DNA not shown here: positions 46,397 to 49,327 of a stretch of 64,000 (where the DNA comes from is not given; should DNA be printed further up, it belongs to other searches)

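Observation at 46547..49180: One polypeptide fusing a SEDS (RodA/FtsW) polymerase to a class B PBP whose three transpeptidase motifs are all degenerate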

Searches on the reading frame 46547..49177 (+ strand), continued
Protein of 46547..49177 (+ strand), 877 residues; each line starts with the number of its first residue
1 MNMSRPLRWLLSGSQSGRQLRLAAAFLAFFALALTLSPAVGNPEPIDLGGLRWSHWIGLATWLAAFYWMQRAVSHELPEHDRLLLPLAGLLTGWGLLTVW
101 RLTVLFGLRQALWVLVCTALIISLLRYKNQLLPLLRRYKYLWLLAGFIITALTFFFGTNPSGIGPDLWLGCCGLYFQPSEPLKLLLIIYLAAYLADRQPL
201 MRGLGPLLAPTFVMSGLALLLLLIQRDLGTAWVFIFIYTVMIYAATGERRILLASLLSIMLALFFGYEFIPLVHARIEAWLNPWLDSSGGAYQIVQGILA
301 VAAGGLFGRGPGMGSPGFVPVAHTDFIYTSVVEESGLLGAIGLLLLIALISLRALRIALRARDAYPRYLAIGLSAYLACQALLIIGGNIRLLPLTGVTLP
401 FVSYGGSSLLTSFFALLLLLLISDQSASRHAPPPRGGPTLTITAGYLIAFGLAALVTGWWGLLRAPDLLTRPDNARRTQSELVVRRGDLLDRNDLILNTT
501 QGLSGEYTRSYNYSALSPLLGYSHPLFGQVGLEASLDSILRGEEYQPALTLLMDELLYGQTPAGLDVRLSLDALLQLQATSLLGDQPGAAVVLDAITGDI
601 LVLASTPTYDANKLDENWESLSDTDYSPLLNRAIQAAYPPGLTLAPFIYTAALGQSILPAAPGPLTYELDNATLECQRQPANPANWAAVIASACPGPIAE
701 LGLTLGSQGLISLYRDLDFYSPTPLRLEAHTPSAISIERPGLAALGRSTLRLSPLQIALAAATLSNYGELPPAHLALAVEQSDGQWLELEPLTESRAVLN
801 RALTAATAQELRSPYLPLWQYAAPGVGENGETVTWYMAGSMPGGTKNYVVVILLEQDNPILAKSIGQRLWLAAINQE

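Call 16: search_solved_structures(query=A1, max_evalue=1e-40, show_alignments=3)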
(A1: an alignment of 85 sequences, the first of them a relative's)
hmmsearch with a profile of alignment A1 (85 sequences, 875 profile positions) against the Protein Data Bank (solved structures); distinct sequences matched with E-value up to 1e-40: 3.
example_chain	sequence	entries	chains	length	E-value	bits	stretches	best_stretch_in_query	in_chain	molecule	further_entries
25hr_A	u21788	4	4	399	2.2e-45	158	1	104-424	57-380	Probable peptidoglycan glycosyltransferase FtsW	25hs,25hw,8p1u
8bh1_A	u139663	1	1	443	3e-45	157.6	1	104-424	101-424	Probable peptidoglycan glycosyltransferase FtsW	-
4mnr_A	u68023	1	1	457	4.6e-42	147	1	476-873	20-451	Peptidoglycan glycosyltransferase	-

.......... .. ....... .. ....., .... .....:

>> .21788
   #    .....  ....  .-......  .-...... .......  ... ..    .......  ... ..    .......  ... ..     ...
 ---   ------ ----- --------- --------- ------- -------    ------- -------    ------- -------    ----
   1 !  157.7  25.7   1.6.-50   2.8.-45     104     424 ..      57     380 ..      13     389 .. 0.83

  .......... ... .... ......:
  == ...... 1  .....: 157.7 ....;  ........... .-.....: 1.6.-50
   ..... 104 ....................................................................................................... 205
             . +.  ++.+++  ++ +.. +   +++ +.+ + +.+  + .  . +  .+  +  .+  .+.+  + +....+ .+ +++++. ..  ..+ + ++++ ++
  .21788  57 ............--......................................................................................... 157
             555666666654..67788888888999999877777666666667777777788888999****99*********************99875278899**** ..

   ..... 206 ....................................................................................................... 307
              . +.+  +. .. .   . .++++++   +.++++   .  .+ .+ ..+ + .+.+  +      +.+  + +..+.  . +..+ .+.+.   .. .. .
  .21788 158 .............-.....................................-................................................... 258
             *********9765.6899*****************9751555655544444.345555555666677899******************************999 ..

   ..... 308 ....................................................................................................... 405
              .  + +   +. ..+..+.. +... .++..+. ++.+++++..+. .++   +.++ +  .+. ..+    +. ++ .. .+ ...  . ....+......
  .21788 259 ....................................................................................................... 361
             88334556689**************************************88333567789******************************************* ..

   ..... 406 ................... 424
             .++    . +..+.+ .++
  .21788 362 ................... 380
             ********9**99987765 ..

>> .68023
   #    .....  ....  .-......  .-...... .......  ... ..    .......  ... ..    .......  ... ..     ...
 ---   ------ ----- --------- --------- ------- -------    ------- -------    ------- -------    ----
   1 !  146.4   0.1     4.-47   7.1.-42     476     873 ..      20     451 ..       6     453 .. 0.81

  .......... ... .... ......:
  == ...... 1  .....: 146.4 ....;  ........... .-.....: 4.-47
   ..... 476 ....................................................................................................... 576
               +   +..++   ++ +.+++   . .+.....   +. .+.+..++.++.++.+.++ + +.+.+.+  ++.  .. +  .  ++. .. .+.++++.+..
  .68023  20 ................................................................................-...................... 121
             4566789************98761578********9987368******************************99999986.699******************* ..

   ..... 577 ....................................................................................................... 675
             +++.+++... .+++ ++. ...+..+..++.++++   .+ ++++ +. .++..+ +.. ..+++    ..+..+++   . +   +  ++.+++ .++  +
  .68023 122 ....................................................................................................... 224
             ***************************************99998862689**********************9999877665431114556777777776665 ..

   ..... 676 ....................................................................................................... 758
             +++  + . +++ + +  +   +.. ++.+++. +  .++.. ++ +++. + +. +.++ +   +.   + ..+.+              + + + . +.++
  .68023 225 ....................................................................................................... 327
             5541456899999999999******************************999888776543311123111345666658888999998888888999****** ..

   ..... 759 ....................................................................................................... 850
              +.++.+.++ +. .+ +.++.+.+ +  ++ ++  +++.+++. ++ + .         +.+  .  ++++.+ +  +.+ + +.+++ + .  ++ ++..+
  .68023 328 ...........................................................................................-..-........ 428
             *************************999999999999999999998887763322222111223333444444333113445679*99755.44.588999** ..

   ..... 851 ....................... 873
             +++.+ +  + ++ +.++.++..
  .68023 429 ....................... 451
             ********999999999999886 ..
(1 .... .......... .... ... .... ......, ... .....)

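Call 25: find_related_loci(query=A1, collection=genome_contigs, flank=10000)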
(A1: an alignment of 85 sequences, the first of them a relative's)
Query A1 (877 aa) in genome_contigs; peptide patterns used: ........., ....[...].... (x = any residue, [..] = any of these).
600 stretches matched a pattern (row limit reached: there are more); 596 encode a relative of the query (tblastn E <= 1e-3); the best 80 are kept; 80 distinct loci.
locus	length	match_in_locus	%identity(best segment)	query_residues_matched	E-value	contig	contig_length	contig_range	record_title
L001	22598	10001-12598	57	14-875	0e+0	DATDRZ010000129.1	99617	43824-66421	MAG TPA_asm: Anaerolineales bacterium isolate SMAG_U7990 k141_1558309, whole genome shotgun sequence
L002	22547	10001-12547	46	18-869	0e+0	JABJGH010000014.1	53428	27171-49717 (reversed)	MAG: Chloroflexi bacterium isolate SI074_bin144 k141_1963760, whole genome shotgun sequence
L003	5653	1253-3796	48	15-867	0e+0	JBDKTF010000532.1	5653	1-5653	MAG: Anaerolineaceae bacterium isolate 6_bin.196_R1 c_000001166415, whole genome shotgun sequence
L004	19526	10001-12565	47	12-869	0e+0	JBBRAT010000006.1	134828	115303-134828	MAG: Anaerolineales bacterium isolate Co_metawrap_2310 Cmw_2310_k141_29382656_length_134828_cov_22.8292, whole genome sh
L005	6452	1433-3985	47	18-875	0e+0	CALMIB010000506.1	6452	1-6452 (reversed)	MAG TPA_asm: uncultured Longilinea sp. isolate SRR8859111_bin.152_CONCOCT_v1.1_MAG genome assembly, contig: ERZ1645187.1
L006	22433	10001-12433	43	5-876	0e+0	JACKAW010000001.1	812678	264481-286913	MAG: Anaerolineales bacterium isolate HK-STAS-CHLO-5 HK-STAS-CHLO-5_1, whole genome shotgun sequence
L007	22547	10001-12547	47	52-877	0e+0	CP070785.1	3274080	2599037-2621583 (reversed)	MAG: Chloroflexota bacterium isolate bin156 chromosome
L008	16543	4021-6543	50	53-875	0e+0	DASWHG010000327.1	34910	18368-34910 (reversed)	MAG TPA_asm: Anaerolineales bacterium isolate SMAG_U2836 k141_675862, whole genome shotgun sequence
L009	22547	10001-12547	44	17-870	0e+0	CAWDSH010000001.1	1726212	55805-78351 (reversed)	MAG: uncultured Chloroflexia bacterium isolate MFD00709.bin.1.57 genome assembly, contig: contig_10721, whole genome sho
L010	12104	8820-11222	46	14-874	0e+0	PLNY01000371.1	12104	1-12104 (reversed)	MAG: Anaerolineae bacterium isolate fen_1070 73.20120800_E1D.55_contig_68735, whole genome shotgun sequence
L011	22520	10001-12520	46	32-875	0e+0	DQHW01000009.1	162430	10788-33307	MAG TPA_asm: Anaerolineaceae bacterium isolate UBA8523 contig_62649, whole genome shotgun sequence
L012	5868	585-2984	45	16-875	0e+0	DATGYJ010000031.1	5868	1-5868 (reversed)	MAG TPA_asm: Anaerolineales bacterium isolate SMAG_U10632 k141_491653, whole genome shotgun sequence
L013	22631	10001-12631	45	18-874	0e+0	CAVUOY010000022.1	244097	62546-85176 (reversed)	MAG: uncultured Chloroflexia bacterium isolate MFD05942.bin.2.106 genome assembly, contig: contig_78727, whole genome sh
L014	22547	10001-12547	44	14-869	0e+0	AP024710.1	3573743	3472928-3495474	Leptolinea sp. HRD-7 DNA, complete genome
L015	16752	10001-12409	47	11-873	0e+0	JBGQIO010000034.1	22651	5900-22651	MAG: Anaerolineae bacterium isolate OBJ2_061818_070_47 k141_468034_length_22651_cov_11.9366, whole genome shotgun sequen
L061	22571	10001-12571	33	30-860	8e-114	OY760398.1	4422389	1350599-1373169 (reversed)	MAG: Aggregatilineales bacterium isolate 948f1344-b363-40c2-9c6d-9b25e8b84bf3 genome assembly, chromosome: 1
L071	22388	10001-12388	32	66-813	9e-94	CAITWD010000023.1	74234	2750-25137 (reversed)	MAG: uncultured actinobacterium isolate Umea2p1_bin-1192 genome assembly, contig: bin-1192:23/41, whole genome shotgun s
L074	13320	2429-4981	29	65-864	1e-90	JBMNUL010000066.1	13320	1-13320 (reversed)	MAG: Coriobacteriales bacterium isolate SBF912SR2HQ0078 scaffold_20548_c1, whole genome shotgun sequence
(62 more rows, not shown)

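Call 30: predict_structure(alignment_id=A1)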
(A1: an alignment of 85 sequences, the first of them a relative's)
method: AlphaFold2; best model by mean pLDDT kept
length: 877 residues; sequences in the alignment: 85
mean_pLDDT: 90.3   pTM: 0.84
mean pLDDT of the five models: 90.3, 89.3, 88.1, 87.3, 87.0
residues with pLDDT >= 90: 605; 70-90: 221; 50-70: 40; < 50: 11
segments of 3 or more residues with pLDDT < 50: 1-3, 165-170
pLDDT, mean of each block of 10 residues (from residue 1): 54 79 97 91 76 94 98 95 97 96 91 97 97 96 91 69 50 70 94 87 80 84 82 91 93 87 86 84 78 88 91 80 76 95 98 96 94 97 92 82 90 98 85 80 97 97 90 83 93 97 91 95 89 95 91 81 95 97 96 98 96 93 87 95 97 95 93 93 95 97 97 96 90 86 92 97 98 97 94 96 97 96 91 97 93 97 98 87
secondary structure, 60 per line:
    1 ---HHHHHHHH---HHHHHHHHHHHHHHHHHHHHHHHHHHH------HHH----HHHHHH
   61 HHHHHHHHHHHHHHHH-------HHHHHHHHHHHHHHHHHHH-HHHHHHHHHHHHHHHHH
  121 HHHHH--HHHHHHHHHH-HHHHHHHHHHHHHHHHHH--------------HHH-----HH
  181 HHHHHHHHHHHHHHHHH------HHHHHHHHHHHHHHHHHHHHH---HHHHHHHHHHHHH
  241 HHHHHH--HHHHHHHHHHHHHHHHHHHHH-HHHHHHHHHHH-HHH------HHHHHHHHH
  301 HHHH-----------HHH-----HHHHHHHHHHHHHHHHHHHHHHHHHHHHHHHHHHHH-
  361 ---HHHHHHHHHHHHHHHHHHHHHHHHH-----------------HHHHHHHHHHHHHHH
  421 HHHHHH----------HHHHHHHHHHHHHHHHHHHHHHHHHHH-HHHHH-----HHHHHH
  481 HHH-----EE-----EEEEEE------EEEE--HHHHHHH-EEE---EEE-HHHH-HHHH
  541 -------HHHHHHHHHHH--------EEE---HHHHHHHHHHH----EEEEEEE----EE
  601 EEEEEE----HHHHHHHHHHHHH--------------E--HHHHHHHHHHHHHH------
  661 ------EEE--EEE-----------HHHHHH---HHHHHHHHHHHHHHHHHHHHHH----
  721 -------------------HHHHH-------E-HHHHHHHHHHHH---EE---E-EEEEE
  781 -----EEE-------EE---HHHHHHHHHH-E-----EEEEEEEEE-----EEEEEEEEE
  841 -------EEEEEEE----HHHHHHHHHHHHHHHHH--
elements in order (helices of 4 or more, strands of 3 or more residues): H4-11 H15-41 H55-76 H84-102 H104-125 H128-137 H139-156 H179-197 H204-224 H228-246 H249-269 H271-281 H292-304 H324-359 H364-388 H406-426 H437-463 H465-469 H475-483 E496-501 E508-511 H514-520 E522-524 E528-530 H532-535 H537-540 H548-558 E567-569 H573-583 E588-594 E599-606 H611-623 H641-654 E667-669 E672-674 H686-691 H695-716 H740-744 H754-765 E776-780 E786-788 H801-810 E818-826 E832-840 E848-854 H859-875

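Call 32: find_encoding_contigs(protein=P0032, flank=10000, max_places=2)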
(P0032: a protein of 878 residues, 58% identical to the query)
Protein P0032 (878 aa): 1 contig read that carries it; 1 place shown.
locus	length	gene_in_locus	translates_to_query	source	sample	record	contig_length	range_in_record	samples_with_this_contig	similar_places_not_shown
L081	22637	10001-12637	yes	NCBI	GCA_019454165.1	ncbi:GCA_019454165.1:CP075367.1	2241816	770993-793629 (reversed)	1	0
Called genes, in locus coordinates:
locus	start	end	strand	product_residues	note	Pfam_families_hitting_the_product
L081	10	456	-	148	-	PF09424:YqeY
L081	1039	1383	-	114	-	PF11969:DcpS_C, PF01230:HIT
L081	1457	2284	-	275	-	-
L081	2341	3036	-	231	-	-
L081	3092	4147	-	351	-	PF00515:TPR_1 (faint), PF07719:TPR_2 (faint), PF13181:TPR_8 (faint), PF13424:TPR_12 (faint), PF13414:TPR_11 (weak), PF13432:TPR_16 (weak), PF23914:TPR_CcmH_CycH, PF14559:TPR_19, +3 more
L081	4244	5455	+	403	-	PF02771:Acyl-CoA_dh_N, PF02770:Acyl-CoA_dh_M, PF00441:Acyl-CoA_dh_1, PF08028:Acyl-CoA_dh_2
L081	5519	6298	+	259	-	PF01012:ETF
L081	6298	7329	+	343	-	PF01012:ETF, PF00766:ETF_alpha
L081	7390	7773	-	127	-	PF27154:ORF11_beta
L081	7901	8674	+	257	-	PF12401:FhaA_N, PF16697:Yop-YscD_cpl, PF00498:FHA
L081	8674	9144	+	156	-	PF16697:Yop-YscD_cpl, PF00498:FHA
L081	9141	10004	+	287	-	PF01048:PNP_UDP_1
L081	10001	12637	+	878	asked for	PF01098:FTSW_RODA_SPOVE, PF21922:PBP_dimer_2 (faint), PF00905:Transpeptidase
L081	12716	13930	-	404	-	PF00579:tRNA-synt_1b, PF01479:S4 (weak)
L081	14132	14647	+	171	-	PF01844:HNH, PF14279:HNH_5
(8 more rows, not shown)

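Call 34: fold_search(model_id=the predicted structure, library=pdb)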
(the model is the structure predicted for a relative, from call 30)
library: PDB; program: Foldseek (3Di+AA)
matches with E <= 10: 1037; with E <= 0.001: 521
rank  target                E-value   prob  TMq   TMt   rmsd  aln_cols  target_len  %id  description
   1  4mnr                  1.6e-19  1.00  0.39  0.79   3.4       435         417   22  Crystal Structure of D,D-Transpeptidase Domain of Peptidoglycan Glycosyltransferase from Eggerthella lenta (released 2013-09-25)
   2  3un7_A                3.1e-19  1.00  0.40  0.76   4.0       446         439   24  Crystal structure of PBPA from MYCOBACTERIUM TUBERCULOSIS (released 2012-10-24)
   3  3un7_B                4.2e-19  1.00  0.40  0.78   3.8       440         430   23  Crystal structure of PBPA from MYCOBACTERIUM TUBERCULOSIS (released 2012-10-24)
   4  3upo_A                4.4e-19  1.00  0.40  0.76   4.2       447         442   25  Structure of penicillin-binding protein A from M. tuberculosis: penicillin G acyl-enzyme complex (released 2012-10-24)
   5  3upp_B                4.9e-19  1.00  0.40  0.77   4.0       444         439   24  Structure of penicillin-binding protein A from M. tuberculosis: ceftrixaone acyl-enzyme complex (released 2012-10-24)
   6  3upo_B                5.8e-19  1.00  0.40  0.77   3.9       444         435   24  Structure of penicillin-binding protein A from M. tuberculosis: penicillin G acyl-enzyme complex (released 2012-10-24)
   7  3upn_A                6.9e-19  1.00  0.41  0.78   3.9       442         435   25  Structure of penicillin-binding protein A from M. tuberculosis: imipenem acyl-enzyme complex (released 2012-10-24)
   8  3upn_B                6.9e-19  1.00  0.39  0.75   4.4       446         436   25  Structure of penicillin-binding protein A from M. tuberculosis: imipenem acyl-enzyme complex (released 2012-10-24)
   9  3upp_A                7.5e-19  1.00  0.40  0.75   4.4       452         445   24  Structure of penicillin-binding protein A from M. tuberculosis: ceftrixaone acyl-enzyme complex (released 2012-10-24)
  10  4qjg_A                1.4e-18  1.00  0.38  0.77   4.3       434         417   20  Structure of a putative peptidoglycan glycosyltransferase from Atopobium parvulum in complex with penicillin V (released 2014-07-09)
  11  4ra7_A                1.9e-18  1.00  0.38  0.77   4.4       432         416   20  Structure of a putative peptidoglycan glycosyltransferase from Atopobium parvulum in complex with nafcillin (released 2014-09-24)
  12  4n1x_A                2.1e-18  1.00  0.38  0.78   4.2       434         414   20  Structure of a putative peptidoglycan glycosyltransferase from Atopobium parvulum in complex with penicillin G (released 2013-10-30)
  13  4r23_B                2.6e-18  1.00  0.38  0.77   4.3       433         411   20  Structure of a putative peptidoglycan glycosyltransferase from Atopobium parvulum in complex with dicloxacillin (released 2014-09-17)
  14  4qjg_B                2.6e-18  1.00  0.38  0.76   4.4       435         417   21  Structure of a putative peptidoglycan glycosyltransferase from Atopobium parvulum in complex with penicillin V (released 2014-07-09)
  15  4r0q_A                4.2e-18  1.00  0.38  0.78   4.3       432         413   20  Structure of a putative peptidoglycan glycosyltransferase from Atopobium parvulum in complex with cephalothin (released 2014-08-27)
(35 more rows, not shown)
